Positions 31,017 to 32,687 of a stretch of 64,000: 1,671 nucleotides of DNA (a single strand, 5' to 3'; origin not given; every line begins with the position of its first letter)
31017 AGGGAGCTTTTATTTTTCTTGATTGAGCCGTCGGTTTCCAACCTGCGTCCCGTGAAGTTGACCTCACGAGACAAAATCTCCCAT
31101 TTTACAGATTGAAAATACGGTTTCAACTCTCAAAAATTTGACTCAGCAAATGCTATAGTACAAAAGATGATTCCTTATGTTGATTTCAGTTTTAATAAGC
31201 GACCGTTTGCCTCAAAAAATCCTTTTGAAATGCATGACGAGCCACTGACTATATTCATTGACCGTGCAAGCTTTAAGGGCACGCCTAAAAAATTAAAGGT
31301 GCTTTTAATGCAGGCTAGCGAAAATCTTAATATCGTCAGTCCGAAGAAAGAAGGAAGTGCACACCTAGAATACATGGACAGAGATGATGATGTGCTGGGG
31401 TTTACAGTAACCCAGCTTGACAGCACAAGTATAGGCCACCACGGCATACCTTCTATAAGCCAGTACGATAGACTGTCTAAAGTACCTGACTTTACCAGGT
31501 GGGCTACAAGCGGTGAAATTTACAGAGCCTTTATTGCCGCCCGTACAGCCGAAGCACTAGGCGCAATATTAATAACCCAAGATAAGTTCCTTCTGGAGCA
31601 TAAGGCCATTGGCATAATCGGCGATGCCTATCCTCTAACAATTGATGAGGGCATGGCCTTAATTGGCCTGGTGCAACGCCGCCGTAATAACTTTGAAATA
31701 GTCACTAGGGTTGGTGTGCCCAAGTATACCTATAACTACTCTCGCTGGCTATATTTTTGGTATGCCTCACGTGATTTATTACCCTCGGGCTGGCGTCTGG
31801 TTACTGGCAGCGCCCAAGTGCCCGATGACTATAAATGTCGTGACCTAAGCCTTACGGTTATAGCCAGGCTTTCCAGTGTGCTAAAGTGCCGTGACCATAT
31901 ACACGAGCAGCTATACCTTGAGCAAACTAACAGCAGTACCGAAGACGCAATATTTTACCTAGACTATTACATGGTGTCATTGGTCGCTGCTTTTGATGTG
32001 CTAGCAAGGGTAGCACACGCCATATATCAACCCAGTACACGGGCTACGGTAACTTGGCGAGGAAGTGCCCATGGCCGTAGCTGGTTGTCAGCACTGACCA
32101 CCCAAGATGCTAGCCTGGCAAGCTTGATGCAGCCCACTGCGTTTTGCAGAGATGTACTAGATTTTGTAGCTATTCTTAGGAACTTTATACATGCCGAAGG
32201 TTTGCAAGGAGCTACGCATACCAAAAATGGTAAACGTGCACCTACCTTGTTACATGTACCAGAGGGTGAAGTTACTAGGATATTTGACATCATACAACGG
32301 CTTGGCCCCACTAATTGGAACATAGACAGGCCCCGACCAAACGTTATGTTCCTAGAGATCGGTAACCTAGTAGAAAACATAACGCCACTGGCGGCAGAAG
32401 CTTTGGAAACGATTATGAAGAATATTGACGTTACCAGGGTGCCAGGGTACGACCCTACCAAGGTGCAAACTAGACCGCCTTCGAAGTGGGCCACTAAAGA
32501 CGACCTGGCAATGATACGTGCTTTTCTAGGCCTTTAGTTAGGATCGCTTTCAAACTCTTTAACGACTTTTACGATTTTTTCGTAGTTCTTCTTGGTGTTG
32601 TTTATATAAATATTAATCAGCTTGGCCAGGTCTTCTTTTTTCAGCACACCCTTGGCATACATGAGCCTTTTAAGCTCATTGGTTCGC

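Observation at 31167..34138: AT-rich two-gene module with overlapping convergent stops next to a tRNA recombination hotspot: candidate toxin/defence-like system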

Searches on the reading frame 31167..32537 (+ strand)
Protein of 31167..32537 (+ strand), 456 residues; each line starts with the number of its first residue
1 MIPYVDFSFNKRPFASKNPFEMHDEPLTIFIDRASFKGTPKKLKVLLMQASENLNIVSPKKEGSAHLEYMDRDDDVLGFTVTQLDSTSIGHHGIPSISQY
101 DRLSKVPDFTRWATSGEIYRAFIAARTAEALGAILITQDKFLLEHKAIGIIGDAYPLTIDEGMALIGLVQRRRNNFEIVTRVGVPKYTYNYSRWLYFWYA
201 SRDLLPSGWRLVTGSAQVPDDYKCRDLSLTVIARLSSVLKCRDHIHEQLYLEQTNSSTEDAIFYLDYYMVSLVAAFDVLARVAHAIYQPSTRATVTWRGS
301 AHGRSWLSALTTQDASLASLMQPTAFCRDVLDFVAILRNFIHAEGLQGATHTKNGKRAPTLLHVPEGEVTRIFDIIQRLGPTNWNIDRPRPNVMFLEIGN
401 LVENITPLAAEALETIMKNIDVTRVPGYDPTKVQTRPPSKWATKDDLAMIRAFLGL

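Call 4: search_protein_families(library=pfam, proteins=[window:31167-32537:+], max_evalue=1)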
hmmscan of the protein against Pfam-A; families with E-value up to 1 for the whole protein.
window:31167-32537:+ (456 aa): 1 family
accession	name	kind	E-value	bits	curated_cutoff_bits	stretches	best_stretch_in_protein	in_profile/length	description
PF05292.17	MCD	-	0.17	11.9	23.2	0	94-134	125-165/253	Malonyl-CoA decarboxylase C-terminal domain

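Call 5: search_protein_families(library=padloc, proteins=[window:31167-32537:+], max_evalue=1)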
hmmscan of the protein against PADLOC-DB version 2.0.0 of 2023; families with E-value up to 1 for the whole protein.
window:31167-32537:+ (456 aa): 0 families

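Call 6: search_protein_families(library=ncbifam, proteins=[window:31167-32537:+], max_evalue=1)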
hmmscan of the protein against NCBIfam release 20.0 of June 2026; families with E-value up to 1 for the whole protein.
window:31167-32537:+ (456 aa): 0 families

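Call 7: search_protein_families(library=phrogs, proteins=[window:31167-32537:+], max_evalue=1)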
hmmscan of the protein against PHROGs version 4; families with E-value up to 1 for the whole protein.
window:31167-32537:+ (456 aa): 0 families

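Call 8: find_homologous_proteins(query=window:31167-32537:+)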
Query window:31167-32537:+ (456 aa): 20 proteins with E <= 0.001 among 8000 candidates.
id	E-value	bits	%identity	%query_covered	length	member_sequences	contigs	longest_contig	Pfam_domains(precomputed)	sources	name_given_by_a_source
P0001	0.0e+0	1044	100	100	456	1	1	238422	-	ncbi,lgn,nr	ncbi:MAG TPA: hypothetical protein VFP35_02740 [Candidatus Saccharimonadales bacterium]|nr:hypotheti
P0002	4.4e-248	841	84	94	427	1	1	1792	-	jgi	jgi:hypothetical protein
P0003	1.8e-178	612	63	100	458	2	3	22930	-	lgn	-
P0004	2.2e-175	602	61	100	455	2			-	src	-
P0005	2.3e-167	575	57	100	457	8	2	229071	-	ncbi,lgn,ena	-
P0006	6.5e-163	561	57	100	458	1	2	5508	-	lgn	-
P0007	2.6e-162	558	58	100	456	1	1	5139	-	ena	-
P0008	1.5e-161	556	57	100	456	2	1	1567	-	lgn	-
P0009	6.1e-161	554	57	100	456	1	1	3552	-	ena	-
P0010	6.4e-158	544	57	100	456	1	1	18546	-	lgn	-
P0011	5.4e-157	541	55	100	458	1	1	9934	-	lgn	-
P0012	1.9e-156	539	57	100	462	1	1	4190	-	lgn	-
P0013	6.2e-155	534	57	100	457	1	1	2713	-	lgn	-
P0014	1.7e-145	503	50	100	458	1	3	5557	-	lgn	-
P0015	1.6e-144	500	52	100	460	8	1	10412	-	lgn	-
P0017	4.7e-134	465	49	100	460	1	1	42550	-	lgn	-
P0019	1.6e-96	342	39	100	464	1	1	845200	-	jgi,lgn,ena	-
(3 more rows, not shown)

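Call 11: find_encoding_contigs(protein=P0019, flank=6000, max_places=3)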
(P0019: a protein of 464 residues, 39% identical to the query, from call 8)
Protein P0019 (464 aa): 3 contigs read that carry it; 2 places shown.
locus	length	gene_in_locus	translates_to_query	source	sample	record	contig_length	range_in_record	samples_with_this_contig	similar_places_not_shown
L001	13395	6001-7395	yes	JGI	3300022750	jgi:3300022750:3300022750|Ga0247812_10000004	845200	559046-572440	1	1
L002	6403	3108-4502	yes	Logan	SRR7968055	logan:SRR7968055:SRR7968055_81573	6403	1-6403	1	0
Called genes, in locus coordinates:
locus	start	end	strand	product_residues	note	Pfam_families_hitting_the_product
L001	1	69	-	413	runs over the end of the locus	PF03065:Glyco_hydro_57, PF01522:Polysacc_deac_1 (weak)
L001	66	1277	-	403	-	PF08323:Glyco_transf_5, PF13439:Glyco_transf_4, PF13579:Glyco_trans_4_4, PF20706:GT4-conflict, PF00534:Glycos_transf_1, PF13692:Glyco_trans_1_4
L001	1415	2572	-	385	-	PF01266:DAO (faint), PF07992:Pyr_redox_2, PF13454:NAD_binding_9 (faint), PF00070:Pyr_redox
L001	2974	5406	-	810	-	-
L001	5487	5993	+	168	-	-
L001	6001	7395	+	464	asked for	-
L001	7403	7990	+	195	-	-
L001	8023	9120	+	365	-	-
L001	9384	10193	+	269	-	-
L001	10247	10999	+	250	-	PF19952:DUF6414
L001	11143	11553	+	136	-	PF10881:DUF2726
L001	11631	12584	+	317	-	-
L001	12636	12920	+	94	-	-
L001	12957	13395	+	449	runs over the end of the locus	PF07690:MFS_1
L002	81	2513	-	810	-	-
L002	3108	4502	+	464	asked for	-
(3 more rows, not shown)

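Call 12: find_encoding_contigs(protein=P0005, flank=6000, max_places=3)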
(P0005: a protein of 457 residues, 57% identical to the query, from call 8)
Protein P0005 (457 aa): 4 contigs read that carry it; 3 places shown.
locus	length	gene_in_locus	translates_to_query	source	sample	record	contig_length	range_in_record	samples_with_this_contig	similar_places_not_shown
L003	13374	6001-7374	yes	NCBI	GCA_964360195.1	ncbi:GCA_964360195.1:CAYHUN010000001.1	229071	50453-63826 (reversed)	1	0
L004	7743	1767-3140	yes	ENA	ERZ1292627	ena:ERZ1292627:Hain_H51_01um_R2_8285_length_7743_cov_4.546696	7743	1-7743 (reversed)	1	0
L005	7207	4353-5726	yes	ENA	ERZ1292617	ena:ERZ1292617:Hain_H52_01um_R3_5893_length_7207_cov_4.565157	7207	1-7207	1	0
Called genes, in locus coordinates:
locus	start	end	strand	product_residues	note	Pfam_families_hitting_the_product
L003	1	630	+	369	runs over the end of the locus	PF12698:ABC2_membrane_3, PF01061:ABC2_membrane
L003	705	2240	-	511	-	PF00239:Resolvase, PF07508:Recombinase (weak)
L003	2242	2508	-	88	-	-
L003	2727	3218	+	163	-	-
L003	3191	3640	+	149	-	-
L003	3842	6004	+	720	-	-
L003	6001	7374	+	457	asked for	-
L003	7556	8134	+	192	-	-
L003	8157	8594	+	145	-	PF04977:DivIC (weak)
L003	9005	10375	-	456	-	PF03486:HI0933_like (faint), PF07992:Pyr_redox_2, PF12831:FAD_oxidored (faint), PF13450:NAD_binding_8 (faint), PF00070:Pyr_redox, PF02852:Pyr_redox_dim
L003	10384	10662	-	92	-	-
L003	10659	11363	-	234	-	-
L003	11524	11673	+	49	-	-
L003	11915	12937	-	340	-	-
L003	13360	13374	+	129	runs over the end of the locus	-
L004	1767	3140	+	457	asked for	-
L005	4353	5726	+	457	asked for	-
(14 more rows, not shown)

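Call 13: find_encoding_contigs(protein=P0017, flank=6000, max_places=3)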
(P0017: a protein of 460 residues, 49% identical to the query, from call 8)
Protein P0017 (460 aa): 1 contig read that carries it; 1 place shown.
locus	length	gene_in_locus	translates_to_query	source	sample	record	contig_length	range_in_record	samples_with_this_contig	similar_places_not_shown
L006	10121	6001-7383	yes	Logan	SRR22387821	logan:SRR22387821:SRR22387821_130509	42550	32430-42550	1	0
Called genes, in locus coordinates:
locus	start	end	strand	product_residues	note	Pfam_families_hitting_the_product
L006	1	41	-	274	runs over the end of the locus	-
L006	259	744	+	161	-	-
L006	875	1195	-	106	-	PF12599:DUF3768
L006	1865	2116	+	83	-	-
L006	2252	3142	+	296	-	-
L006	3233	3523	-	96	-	PF23907:DUF7249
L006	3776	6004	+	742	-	-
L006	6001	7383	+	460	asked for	-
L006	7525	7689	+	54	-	-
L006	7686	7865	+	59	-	-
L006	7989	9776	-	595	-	-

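Call 19: search_protein_families(library=pfam, proteins=[L003:3842-6004:+, L006:3776-6004:+, L001:2974-5406:-, L001:5487-5993:+, L001:7403-7990:+, L001:8023-9120:+], max_evalue=0.1)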
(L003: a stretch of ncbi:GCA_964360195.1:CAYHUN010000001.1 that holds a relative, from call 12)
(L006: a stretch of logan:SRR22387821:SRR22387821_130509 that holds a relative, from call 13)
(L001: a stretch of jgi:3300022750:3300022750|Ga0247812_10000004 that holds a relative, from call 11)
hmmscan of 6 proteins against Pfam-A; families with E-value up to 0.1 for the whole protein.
L003:3842-6004:+ (720 aa): 1 family
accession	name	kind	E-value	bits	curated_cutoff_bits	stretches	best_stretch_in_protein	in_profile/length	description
PF08378.17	NERD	-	0.0017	19.3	22.1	1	305-394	2-95/111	Nuclease-related domain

L006:3776-6004:+ (742 aa): 1 family
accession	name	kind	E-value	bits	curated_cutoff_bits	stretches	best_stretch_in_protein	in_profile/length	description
PF08378.17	NERD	-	0.0012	19.8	22.1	1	326-417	2-96/111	Nuclease-related domain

L001:2974-5406:- (810 aa): 3 families
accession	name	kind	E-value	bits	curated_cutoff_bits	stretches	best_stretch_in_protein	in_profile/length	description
PF06439.18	3keto-disac_hyd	-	0.0035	17.8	26.8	1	592-693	38-110/187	3-keto-disaccharide hydrolase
PF12760.12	Zn_ribbon_IS1595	-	0.041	14.3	25.4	1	628-655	19-45/46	Transposase zinc-ribbon domain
PF06628.17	Catalase-rel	-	0.072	13.7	30.1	0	532-572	22-63/65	Catalase-related immune-responsive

L001:5487-5993:+ (168 aa): 1 family
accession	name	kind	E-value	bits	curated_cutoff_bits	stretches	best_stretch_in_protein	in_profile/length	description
PF01541.30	GIY-YIG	-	0.00018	22.2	22.6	1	40-88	2-49/78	GIY-YIG catalytic domain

L001:7403-7990:+ (195 aa): 0 families

L001:8023-9120:+ (365 aa): 3 families
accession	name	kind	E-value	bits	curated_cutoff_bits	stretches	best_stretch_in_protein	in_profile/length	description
PF10137.14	CAP12-PCTIR_TIR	-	0.027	14.9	24.7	1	77-106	71-100/119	CAP12/Pycsar effector protein, TIR domain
PF05014.21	Nuc_deoxyrib_tr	-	0.028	15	28.8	0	37-108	41-101/117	Nucleoside 2-deoxyribosyltransferase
PF20066.5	Glyoxalase_8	-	0.039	14.4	23.7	1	241-280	56-97/143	Glyoxalase superfamily protein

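Call 26: find_related_loci(query=A1, collection=genome_contigs, flank=8000)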
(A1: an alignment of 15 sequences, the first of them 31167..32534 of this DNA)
Query A1 (456 aa) in genome_contigs; peptide patterns used: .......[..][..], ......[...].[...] (x = any residue, [..] = any of these).
54 stretches matched a pattern; 3 encode a relative of the query (tblastn E <= 1e-3); 2 distinct loci.
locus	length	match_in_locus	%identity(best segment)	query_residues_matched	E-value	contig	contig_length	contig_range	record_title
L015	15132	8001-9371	61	1-456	0e+0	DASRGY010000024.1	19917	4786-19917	MAG TPA_asm: Candidatus Saccharimonadales bacterium isolate SMAG_U10070 k141_228407, whole genome shotgun sequence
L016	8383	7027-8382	58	1-451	2e-175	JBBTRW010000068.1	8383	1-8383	MAG: Patescibacteria group bacterium isolate H51-bin111_1 H51_bin111_1_000000000068, whole genome shotgun sequence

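Call 29: predict_structure(alignment_id=A1)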
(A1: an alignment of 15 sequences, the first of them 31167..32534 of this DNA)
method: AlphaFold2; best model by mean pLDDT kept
length: 456 residues; sequences in the alignment: 15
mean_pLDDT: 84.9   pTM: 0.86
mean pLDDT of the five models: 84.9, 84.9, 84.3, 82.8, 82.8
residues with pLDDT >= 90: 218; 70-90: 178; 50-70: 54; < 50: 6
segments of 3 or more residues with pLDDT < 50: none
pLDDT, mean of each block of 10 residues (from residue 1): 63 57 78 89 88 89 92 89 87 91 90 92 93 91 86 87 91 87 73 93 92 90 89 96 88 65 90 95 87 75 71 92 93 88 56 56 86 90 76 86 94 97 92 84 86 90
secondary structure, 60 per line:
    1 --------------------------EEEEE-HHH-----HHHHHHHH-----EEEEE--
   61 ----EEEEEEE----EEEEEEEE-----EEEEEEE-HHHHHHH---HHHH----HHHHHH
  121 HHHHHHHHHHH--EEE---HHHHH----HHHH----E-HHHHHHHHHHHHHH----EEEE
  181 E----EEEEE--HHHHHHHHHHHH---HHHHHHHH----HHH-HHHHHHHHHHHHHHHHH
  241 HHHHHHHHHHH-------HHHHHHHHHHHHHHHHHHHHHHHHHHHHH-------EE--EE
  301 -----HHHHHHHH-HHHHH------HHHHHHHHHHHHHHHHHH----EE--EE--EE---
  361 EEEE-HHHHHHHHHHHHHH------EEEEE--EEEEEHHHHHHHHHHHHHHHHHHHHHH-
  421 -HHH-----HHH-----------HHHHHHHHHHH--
elements in order: E27-31 H41-48 E54-58 E65-71 E76-83 E89-95 H97-103 H107-110 H115-131 E134-136 H140-144 H149-152 H159-172 E177-181 E186-190 H193-204 H208-215 H224-251 H259-287 H306-313 H315-319 H326-343 E361-364 H366-379 E386-390 E393-397 H398-419 H444-454

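Call 45: search_protein_families(library=padloc, proteins=[L003:3842-6004:+, L006:3776-6004:+, L015:7093-8001:+, L015:9410-10216:+, L001:5487-5993:+, L001:7403-7990:+, L001:8023-9120:+, L015:10220-12853:-], max_evalue=0.01)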
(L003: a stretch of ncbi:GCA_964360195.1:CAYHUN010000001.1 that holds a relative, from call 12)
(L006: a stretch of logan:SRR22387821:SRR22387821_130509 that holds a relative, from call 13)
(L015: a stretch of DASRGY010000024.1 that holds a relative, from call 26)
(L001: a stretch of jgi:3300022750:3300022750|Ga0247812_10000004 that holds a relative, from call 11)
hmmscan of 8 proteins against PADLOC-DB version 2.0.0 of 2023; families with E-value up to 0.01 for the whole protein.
L003:3842-6004:+ (720 aa): 4 families
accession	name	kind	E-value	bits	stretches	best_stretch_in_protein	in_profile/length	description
PDLC01131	PD_DExK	-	7.4e-05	20.6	1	322-361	100-139/205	"PDDEXK_1, same family as the one fused to CARF (PDB; 1XMX)"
PDLC01037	Csx1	-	0.0017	15.9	1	283-384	197-264/320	ARF+Nuclease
PDLC01880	CARF4--CARF_PDDEXK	-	0.0021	15.4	1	309-365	244-298/364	-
PDLC01891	CARF4--CARF_PDDEXK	-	0.0022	15.7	1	289-364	191-264/319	-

L006:3776-6004:+ (742 aa): 2 families
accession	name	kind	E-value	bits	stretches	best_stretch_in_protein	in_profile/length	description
PDLC01131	PD_DExK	-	0.00015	19.7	1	343-382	100-139/205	"PDDEXK_1, same family as the one fused to CARF (PDB; 1XMX)"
PDLC01037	Csx1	-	0.0042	14.7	1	264-405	172-264/320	ARF+Nuclease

L015:7093-8001:+ (302 aa): 2 families
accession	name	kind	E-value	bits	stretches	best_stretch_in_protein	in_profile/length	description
PDLC04110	PD-T7-5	-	1.6e-10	38.6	1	60-249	44-234/346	-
PDLC04073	PD-T7-1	-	4.8e-06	23.5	1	60-89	152-180/452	-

L015:9410-10216:+ (268 aa): 1 family
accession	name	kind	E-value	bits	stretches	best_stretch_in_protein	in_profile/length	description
PDLC00558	JetA3|JetA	-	0.008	12.9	0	32-177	183-327/511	Unknown function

L001:5487-5993:+ (168 aa): 0 families

L001:7403-7990:+ (195 aa): 0 families

L001:8023-9120:+ (365 aa): 1 family
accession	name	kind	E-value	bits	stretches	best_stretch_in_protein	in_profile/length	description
PDLC05006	PDC-S35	-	0.0089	13.4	0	83-146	162-221/231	-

L015:10220-12853:- (877 aa): 7 families
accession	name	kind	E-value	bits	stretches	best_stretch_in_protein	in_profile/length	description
PDLC03651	REase_III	-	5e-140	466.2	1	6-872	9-857/873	Type III restriction enzyme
PDLC02707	PbeA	-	3.8e-08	30.4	1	26-200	241-400/672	PbeA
PDLC02704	PbeA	-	1.8e-06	24.7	1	25-88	250-296/682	PbeA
PDLC02706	PbeA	-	6.1e-06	23.1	1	38-198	270-415/722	PbeA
PDLC03648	REase_III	-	6.5e-05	19.2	1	371-455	281-357/871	Type III restriction enzyme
PDLC03647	REase_III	-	0.00018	17.8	0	394-460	502-558/989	Type III restriction enzyme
PDLC02422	PprDinG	-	0.0015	14.8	1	60-103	192-234/930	-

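Call 46: search_solved_structures(query=A1, max_evalue=10)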
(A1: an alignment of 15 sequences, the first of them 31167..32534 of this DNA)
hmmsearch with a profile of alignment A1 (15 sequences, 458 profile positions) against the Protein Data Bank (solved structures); distinct sequences matched with E-value up to 10: 0.

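Call 49: find_encoding_contigs(protein=P0002, flank=3000, max_places=3)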
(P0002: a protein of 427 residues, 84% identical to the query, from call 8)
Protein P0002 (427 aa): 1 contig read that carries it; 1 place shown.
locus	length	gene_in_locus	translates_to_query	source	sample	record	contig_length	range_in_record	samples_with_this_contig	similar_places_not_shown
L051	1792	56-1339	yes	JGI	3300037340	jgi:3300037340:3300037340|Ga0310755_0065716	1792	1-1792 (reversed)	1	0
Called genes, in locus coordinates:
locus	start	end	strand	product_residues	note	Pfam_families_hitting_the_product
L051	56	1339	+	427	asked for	-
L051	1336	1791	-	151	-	?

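Call 51: search_protein_families(library=pfam, proteins=[L015:7093-8001:+, L015:9410-10216:+], max_evalue=0.1)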
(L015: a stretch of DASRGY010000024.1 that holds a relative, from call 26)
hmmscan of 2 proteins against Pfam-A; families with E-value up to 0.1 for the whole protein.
L015:7093-8001:+ (302 aa): 0 families

L015:9410-10216:+ (268 aa): 0 families

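Call 53: find_related_loci(query=A1, collection=viral_contigs, flank=8000)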
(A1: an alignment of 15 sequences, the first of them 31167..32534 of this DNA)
Query A1 (456 aa) in viral_contigs; peptide patterns used: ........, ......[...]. (x = any residue, [..] = any of these).
17 stretches matched a pattern, but none encodes a relative of the query by tblastn (E <= 1e-3).
